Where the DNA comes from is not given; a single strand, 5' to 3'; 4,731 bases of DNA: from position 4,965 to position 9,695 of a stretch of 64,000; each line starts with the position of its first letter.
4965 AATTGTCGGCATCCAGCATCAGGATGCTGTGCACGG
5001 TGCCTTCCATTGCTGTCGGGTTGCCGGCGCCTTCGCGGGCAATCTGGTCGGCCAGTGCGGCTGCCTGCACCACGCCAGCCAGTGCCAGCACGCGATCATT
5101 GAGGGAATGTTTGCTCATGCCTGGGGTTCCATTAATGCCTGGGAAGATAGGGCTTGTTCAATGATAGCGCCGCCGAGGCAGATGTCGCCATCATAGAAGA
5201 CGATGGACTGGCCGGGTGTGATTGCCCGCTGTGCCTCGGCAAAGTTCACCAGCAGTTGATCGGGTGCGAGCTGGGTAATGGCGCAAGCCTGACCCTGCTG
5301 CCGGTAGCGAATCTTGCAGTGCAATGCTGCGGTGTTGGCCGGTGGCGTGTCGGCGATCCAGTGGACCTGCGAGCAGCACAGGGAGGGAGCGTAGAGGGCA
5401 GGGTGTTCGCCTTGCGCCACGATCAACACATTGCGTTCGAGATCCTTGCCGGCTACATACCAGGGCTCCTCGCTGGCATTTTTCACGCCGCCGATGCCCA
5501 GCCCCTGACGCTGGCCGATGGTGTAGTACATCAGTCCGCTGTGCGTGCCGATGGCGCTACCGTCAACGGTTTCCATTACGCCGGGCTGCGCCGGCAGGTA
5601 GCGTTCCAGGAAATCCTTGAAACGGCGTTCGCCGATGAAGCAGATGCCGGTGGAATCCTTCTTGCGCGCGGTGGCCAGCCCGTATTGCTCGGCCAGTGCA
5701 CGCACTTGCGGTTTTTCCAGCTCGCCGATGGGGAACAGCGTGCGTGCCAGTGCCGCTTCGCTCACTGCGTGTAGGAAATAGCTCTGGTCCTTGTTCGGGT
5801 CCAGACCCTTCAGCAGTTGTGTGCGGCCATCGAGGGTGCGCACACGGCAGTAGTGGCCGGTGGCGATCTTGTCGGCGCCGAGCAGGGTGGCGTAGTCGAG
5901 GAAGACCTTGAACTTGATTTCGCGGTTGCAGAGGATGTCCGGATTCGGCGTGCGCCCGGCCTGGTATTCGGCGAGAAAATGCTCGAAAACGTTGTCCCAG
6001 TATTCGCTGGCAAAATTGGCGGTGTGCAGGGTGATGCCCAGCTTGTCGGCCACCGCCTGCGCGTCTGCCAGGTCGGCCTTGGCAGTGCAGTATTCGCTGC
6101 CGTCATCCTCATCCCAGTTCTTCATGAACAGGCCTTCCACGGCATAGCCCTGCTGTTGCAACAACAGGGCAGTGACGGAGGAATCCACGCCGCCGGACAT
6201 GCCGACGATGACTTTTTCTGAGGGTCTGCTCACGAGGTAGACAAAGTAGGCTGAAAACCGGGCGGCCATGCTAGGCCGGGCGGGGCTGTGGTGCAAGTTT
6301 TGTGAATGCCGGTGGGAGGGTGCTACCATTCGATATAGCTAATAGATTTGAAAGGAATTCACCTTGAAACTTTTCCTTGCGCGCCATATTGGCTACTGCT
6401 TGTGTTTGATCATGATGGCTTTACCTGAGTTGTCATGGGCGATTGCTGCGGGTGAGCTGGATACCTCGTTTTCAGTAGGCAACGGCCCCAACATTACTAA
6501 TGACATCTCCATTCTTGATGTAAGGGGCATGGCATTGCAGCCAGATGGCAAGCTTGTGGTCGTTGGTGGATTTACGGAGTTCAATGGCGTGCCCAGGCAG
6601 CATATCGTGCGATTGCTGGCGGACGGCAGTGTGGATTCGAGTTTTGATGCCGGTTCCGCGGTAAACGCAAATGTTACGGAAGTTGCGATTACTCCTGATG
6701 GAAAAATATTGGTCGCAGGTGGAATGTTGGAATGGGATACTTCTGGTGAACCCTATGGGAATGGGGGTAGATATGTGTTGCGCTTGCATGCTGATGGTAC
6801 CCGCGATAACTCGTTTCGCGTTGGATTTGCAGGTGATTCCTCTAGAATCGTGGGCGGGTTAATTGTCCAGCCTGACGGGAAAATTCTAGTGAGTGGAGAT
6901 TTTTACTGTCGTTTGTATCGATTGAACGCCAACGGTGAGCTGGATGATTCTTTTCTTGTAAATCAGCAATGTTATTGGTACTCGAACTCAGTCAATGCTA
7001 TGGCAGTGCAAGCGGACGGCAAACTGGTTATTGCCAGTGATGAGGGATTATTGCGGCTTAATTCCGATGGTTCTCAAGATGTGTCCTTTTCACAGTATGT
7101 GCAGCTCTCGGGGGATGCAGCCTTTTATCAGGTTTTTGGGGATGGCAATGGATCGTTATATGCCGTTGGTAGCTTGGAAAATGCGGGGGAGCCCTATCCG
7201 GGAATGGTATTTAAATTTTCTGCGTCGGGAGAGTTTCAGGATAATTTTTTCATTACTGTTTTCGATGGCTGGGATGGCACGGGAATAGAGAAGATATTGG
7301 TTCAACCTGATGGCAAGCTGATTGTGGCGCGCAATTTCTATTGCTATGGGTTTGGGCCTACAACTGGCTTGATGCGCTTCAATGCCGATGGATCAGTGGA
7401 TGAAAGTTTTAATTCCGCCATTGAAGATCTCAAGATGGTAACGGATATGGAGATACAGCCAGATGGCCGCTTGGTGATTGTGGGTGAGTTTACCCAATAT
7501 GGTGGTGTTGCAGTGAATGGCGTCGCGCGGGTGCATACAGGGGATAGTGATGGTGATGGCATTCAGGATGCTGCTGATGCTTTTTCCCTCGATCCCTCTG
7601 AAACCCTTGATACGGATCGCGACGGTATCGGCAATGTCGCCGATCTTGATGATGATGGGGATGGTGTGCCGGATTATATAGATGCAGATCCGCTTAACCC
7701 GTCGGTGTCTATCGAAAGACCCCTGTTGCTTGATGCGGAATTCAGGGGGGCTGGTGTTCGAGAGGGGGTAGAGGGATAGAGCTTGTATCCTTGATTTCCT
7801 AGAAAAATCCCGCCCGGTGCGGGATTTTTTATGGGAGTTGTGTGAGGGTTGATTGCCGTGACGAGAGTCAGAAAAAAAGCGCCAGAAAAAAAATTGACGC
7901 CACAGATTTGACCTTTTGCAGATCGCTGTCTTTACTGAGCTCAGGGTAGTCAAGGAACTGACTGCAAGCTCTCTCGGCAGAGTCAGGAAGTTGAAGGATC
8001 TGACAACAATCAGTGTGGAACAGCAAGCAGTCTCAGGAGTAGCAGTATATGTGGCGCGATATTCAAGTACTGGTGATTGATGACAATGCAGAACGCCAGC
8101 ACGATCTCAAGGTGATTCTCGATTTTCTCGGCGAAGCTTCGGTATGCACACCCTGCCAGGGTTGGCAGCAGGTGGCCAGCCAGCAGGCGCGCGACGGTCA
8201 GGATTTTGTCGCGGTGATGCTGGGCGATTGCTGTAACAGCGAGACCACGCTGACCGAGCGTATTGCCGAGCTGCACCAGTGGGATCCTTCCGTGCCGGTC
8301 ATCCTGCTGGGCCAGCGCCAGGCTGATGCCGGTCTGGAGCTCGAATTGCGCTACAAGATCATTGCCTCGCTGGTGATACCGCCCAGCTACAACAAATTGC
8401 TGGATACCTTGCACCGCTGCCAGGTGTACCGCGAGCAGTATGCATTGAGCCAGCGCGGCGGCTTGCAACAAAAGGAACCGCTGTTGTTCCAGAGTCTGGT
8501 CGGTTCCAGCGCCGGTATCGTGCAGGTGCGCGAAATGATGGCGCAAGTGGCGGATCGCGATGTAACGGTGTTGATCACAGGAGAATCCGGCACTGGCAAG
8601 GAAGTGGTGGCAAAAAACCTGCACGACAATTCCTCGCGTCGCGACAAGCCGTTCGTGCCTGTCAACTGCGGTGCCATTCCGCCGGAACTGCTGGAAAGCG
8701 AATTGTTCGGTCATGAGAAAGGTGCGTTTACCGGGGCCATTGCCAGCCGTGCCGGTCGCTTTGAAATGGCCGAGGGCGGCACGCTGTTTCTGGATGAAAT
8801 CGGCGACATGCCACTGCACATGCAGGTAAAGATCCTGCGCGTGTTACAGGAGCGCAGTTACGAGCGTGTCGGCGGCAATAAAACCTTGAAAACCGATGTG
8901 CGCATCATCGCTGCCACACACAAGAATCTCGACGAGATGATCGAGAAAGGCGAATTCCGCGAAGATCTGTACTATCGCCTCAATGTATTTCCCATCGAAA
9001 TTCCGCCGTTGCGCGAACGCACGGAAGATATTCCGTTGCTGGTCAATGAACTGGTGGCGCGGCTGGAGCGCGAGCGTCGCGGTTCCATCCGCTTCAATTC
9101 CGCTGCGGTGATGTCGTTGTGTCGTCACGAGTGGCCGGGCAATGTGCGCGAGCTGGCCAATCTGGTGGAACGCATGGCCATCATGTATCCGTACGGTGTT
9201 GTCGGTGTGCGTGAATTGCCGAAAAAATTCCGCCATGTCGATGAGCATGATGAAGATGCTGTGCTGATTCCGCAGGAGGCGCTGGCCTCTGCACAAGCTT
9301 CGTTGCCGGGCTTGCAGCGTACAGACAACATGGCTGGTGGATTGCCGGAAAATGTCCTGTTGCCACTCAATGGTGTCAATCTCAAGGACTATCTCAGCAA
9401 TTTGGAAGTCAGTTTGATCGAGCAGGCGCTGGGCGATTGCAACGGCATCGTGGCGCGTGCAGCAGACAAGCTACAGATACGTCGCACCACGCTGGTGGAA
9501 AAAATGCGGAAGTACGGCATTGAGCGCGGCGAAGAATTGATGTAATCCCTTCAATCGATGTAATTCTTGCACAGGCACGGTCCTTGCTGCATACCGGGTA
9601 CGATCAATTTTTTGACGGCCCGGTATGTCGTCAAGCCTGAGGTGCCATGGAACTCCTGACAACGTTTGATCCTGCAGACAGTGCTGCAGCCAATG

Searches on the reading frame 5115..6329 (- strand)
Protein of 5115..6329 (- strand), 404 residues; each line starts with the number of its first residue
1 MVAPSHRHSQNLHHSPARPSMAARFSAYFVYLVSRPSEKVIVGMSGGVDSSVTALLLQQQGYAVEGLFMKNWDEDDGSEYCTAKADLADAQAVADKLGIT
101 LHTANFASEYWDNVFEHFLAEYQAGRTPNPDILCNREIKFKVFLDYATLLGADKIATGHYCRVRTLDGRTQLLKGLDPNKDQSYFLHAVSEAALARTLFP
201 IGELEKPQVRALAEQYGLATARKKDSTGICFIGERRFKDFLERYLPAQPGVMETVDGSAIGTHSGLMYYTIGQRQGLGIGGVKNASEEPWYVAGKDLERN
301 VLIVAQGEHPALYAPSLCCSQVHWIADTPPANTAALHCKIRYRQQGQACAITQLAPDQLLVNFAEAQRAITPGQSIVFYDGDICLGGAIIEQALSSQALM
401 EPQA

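Call 46: search_protein_families(library=pfam, proteins=[window:5115-6329:-], max_evalue=0.001)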
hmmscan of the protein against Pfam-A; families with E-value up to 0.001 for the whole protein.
window:5115-6329:- (404 aa): 5 families
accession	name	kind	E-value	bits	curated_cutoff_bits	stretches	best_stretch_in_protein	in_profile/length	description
PF03054.22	tRNA_Me_trans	-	5.1e-81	271.6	20.6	1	38-233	1-201/202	tRNA methyl transferase HUP domain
PF20258.4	tRNA_Me_trans_C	-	7.6e-24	84.3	20.6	1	317-390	4-77/77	Aminomethyltransferase beta-barrel domain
PF20259.3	tRNA_Me_trans_M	-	5.7e-23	80.7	27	1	238-306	1-66/66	tRNA methyl transferase PRC-barrel domain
PF02540.23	NAD_synthase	-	1.7e-08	34.4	21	1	31-108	12-83/242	NAD synthase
PF02568.20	ThiI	-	0.00087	19.4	20.5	0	37-106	3-72/197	Thiamine biosynthesis protein (ThiI)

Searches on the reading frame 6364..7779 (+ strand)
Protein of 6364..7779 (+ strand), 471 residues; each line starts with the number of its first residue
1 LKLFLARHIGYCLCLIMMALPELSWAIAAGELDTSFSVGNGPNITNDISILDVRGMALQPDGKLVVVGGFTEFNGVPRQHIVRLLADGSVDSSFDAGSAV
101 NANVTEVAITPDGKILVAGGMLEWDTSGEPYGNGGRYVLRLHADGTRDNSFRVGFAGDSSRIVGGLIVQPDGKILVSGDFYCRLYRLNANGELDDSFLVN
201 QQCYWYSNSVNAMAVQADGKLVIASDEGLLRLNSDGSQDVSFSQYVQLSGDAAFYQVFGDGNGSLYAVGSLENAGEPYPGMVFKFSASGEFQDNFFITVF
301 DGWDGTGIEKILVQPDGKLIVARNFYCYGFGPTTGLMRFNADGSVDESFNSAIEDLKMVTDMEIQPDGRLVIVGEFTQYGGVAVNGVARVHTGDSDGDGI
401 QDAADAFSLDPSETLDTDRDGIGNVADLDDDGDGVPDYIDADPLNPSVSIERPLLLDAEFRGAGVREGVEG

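Call 46: search_protein_families(library=pfam, proteins=[window:6364-7779:+], max_evalue=0.001)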
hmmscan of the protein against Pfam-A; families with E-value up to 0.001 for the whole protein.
window:6364-7779:+ (471 aa): 4 families
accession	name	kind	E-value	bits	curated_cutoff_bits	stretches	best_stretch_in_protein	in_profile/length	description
PF17164.10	DUF5122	-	4.2e-58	193.7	27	6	59-94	1-36/36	Domain of unknown function (DUF5122) beta-propeller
PF00400.38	WD40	-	1e-09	39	27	0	102-120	12-30/39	WD domain, G-beta repeat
PF02412.23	TSP_3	-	1.4e-05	25.1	25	1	416-447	2-33/36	Thrombospondin type 3 repeat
PF07646.21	Kelch_2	-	0.00035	20.8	21.3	0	60-74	10-21/48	Kelch motif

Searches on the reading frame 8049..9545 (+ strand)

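Call 46: search_protein_families(library=pfam, proteins=[window:8049-9545:+], max_evalue=0.001)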
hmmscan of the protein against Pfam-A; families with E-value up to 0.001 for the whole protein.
window:8049-9545:+ (498 aa): 6 families
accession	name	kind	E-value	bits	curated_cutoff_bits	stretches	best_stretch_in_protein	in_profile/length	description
PF00158.32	Sigma54_activat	-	3.1e-76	255.2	20.2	1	150-317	1-168/168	Sigma-54 interaction domain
PF14532.12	Sigma54_activ_2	-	2.4e-24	86.6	25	1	151-321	1-138/138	Sigma-54 interaction domain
PF06490.17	FleQ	-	5.8e-24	85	22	1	6-126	1-108/108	Flagellar regulatory protein FleQ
PF25601.1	AAA_lid_14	-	2.3e-22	79.1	27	1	322-402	1-82/87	AAA+ ATPase lid domain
PF02954.25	HTH_8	-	7.6e-11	42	22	1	450-489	3-42/42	Bacterial regulatory protein, Fis family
PF07728.20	AAA_5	-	5.4e-07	30.1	22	1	174-293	2-124/139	AAA domain (dynein-related subfamily)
